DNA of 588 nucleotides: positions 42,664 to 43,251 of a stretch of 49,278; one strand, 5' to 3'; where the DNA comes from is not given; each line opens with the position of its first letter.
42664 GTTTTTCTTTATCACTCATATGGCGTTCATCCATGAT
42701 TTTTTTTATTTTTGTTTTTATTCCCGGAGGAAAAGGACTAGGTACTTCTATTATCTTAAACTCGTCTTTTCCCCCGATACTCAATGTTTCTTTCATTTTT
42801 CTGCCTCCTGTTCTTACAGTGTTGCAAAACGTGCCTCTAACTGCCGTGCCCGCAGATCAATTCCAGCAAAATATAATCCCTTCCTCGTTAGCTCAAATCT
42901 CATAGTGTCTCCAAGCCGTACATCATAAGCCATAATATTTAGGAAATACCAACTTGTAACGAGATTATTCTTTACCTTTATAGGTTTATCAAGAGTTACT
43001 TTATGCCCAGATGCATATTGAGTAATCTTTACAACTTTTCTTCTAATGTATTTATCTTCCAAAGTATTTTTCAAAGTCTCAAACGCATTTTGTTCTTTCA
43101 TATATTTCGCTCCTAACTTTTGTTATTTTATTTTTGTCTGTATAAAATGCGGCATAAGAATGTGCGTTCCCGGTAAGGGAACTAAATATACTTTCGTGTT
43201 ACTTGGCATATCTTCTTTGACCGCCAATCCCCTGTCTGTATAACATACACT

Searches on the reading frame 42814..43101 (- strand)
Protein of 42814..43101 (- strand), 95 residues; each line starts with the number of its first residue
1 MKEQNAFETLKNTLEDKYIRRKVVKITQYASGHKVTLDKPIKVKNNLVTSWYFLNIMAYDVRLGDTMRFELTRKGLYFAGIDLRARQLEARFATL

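Call 16: search_protein_families(library=pfam, max_evalue=0.1, proteins=[window:42814-43101:-])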
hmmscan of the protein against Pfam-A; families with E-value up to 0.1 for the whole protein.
window:42814-43101:- (95 aa): 1 family
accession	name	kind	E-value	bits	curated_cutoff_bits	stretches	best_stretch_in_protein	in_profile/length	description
PF02955.21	GSH-S_ATP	-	0.038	13.9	23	0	55-84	123-152/175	Prokaryotic glutathione synthetase, ATP-grasp domain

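Call 42: search_protein_families(library=phrogs, max_evalue=0.01, proteins=[window:42814-43101:-])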
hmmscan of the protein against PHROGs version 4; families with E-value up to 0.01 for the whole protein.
window:42814-43101:- (95 aa): 0 families
